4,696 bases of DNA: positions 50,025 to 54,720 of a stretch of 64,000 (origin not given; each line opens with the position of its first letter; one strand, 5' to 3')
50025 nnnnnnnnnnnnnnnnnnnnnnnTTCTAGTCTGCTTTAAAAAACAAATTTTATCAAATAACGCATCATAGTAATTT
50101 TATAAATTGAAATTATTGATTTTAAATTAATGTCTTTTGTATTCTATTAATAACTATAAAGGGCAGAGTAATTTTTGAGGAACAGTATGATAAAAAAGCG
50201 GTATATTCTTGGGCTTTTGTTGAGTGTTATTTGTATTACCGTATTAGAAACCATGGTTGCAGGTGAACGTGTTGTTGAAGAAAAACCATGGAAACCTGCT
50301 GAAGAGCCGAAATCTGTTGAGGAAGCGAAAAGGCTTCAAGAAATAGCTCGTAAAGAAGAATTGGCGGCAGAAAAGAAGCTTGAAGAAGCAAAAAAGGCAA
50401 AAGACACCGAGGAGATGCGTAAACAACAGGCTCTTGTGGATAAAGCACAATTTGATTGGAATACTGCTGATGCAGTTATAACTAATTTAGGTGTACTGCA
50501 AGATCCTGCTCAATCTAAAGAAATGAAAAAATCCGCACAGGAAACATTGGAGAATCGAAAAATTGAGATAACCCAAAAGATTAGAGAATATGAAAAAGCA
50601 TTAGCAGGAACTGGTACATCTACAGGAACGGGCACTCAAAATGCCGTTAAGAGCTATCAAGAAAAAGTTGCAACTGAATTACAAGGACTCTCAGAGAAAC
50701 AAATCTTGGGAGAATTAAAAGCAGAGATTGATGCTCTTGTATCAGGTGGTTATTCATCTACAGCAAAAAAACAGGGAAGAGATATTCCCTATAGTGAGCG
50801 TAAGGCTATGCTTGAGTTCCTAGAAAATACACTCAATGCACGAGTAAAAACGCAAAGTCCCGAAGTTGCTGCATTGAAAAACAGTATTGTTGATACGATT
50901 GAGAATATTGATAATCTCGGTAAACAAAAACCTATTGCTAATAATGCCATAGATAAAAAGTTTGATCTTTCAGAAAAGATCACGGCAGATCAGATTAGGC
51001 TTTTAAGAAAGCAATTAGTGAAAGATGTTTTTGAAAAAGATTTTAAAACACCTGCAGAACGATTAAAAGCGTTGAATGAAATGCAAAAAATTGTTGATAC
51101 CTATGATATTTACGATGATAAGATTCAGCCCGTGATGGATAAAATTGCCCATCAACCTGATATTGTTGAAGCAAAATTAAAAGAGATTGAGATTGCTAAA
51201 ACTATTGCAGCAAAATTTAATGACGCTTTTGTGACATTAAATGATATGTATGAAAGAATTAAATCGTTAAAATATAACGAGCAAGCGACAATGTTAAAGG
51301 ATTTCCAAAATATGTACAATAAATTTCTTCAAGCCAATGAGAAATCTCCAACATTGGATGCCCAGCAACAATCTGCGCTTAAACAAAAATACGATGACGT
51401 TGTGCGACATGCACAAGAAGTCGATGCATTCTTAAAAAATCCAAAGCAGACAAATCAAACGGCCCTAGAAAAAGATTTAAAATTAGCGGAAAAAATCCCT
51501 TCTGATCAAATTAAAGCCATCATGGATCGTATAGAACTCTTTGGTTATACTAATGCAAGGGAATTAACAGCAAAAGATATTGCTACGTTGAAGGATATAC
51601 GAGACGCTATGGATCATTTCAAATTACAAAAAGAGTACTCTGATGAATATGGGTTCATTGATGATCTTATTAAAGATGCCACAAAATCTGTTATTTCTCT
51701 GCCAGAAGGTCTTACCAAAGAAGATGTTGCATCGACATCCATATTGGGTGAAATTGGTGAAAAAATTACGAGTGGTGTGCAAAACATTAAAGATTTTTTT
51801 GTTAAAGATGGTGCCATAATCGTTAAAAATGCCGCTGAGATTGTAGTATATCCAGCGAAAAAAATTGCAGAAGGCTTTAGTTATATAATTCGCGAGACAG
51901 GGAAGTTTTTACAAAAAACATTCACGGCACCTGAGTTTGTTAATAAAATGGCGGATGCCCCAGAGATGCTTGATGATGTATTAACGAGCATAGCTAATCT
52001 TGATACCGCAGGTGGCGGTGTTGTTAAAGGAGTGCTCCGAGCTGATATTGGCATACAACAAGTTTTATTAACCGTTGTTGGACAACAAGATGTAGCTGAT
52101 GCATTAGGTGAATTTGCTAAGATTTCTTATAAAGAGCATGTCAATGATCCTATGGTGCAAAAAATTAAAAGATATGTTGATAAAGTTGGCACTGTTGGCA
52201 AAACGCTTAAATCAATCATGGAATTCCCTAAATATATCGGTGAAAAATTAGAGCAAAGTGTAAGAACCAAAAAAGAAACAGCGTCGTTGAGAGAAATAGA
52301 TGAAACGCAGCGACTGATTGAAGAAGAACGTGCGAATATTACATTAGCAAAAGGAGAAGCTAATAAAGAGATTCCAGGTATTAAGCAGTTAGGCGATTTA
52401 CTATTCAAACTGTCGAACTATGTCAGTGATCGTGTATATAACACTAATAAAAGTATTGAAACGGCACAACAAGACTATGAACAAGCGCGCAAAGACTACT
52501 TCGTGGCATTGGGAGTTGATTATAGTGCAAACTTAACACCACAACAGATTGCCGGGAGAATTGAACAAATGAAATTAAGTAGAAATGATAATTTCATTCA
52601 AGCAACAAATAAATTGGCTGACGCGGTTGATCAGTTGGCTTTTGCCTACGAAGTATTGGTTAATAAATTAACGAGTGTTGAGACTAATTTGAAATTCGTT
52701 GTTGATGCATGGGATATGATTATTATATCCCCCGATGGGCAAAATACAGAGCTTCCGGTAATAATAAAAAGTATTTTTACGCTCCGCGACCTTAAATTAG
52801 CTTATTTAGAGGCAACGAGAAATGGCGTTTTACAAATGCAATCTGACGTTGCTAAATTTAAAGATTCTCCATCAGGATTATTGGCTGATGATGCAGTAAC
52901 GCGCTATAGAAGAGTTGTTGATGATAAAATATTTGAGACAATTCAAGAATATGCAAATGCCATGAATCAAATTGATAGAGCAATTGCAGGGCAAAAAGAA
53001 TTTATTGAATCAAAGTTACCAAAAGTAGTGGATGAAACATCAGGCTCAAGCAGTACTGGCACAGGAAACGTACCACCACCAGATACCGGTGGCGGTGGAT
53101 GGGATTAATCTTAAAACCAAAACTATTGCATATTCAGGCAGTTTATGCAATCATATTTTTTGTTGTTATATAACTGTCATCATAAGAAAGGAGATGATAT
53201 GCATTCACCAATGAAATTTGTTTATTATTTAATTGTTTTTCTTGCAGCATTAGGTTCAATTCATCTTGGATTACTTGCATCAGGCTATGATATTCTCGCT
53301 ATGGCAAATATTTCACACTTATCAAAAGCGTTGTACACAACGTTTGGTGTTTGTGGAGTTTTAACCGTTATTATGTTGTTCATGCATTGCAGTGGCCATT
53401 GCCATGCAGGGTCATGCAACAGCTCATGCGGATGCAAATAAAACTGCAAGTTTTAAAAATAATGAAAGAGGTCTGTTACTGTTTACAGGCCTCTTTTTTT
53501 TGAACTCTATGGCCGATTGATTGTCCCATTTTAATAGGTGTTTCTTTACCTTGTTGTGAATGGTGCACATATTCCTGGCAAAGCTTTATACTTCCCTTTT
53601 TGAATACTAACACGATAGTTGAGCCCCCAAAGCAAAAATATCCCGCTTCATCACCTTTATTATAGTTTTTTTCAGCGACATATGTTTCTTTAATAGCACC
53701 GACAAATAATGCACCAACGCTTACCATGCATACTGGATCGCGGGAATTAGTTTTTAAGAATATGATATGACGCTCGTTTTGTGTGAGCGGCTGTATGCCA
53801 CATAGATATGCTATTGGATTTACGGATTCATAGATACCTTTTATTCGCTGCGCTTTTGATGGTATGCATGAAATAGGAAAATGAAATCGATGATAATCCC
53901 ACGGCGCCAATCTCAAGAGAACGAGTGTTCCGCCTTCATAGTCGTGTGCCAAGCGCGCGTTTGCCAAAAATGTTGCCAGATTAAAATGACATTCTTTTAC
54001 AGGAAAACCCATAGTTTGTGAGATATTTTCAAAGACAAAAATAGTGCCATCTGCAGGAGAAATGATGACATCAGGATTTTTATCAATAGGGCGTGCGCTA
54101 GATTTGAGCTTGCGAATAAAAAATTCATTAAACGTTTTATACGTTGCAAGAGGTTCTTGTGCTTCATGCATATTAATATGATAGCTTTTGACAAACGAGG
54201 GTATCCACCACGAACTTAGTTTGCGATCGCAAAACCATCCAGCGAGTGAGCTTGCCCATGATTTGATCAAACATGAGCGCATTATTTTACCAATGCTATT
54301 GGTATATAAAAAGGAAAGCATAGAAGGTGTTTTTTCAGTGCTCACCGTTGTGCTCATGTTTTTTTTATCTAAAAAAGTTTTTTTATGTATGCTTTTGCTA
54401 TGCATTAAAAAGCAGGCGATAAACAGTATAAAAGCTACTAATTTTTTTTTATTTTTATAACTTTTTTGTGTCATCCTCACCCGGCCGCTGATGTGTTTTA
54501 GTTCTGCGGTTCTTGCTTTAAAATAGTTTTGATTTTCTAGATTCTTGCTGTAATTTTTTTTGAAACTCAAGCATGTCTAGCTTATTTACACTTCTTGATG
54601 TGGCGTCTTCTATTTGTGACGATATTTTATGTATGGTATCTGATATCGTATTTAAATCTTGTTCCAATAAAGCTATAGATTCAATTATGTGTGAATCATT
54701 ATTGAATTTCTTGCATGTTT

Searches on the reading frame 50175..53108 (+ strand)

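Call 4: search_protein_families(library=pfam, proteins=[window:50175-53108:+], max_evalue=10)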
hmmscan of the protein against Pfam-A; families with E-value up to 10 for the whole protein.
window:50175-53108:+ (977 aa): 2 families
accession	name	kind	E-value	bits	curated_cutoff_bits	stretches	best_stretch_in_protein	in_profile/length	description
PF18373.7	Spectrin_2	-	0.0025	18.4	26.4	1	360-415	19-74/78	Spectrin like domain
PF17938.6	TetR_C_29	-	0.13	12.8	26.2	1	216-298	28-110/119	Tetracyclin repressor-like, C-terminal domain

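Call 10: search_protein_families(library=ncbifam, proteins=[window:50175-53108:+], max_evalue=0.01)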
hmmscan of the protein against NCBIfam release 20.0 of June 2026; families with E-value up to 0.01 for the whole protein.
window:50175-53108:+ (977 aa): 0 families

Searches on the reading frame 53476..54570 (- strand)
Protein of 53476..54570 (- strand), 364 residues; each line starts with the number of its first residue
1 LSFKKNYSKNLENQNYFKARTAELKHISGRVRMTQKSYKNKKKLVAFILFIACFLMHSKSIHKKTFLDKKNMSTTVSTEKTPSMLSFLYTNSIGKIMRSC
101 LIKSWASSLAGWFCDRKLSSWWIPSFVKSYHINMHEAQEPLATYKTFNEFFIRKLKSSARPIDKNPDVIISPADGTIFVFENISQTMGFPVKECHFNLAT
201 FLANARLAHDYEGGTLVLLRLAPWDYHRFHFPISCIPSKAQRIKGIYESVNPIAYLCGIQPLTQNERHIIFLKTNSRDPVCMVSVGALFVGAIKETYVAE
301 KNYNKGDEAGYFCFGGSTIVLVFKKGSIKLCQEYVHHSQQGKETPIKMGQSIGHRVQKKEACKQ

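Call 22: search_protein_families(library=ncbifam, proteins=[window:53476-54570:-], max_evalue=0.00001)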
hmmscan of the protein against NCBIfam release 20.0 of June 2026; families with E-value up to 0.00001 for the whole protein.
window:53476-54570:- (364 aa): 7 families
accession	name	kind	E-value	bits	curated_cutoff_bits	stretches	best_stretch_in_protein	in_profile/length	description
NF001941.0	PRK00723.1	equivalog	4.8e-93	311.7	371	1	68-357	6-296/297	phosphatidylserine decarboxylase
NF002853.0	PRK03140.1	equivalog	1.1e-59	201.9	307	1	104-358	16-261/262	phosphatidylserine decarboxylase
TIGR00163.1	PS_decarb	equivalog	9.6e-39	132.9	111.75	1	135-353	2-240/243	archaetidylserine decarboxylase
NF003038.0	PRK03934.1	equivalog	1.7e-33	115.6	285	1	125-353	30-264/267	phosphatidylserine decarboxylase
TIGR00164.2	AS_decarb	equivalog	3.1e-09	36.4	230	1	146-322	30-187/215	archaetidylserine decarboxylase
NF003685.0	PRK05305.2-5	equivalog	8.5e-08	31.7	183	1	153-336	40-181/198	phosphatidylserine decarboxylase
NF003678.0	PRK05305.1-2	equivalog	3.9e-06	26.3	225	0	153-187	51-85/218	phosphatidylserine decarboxylase family protein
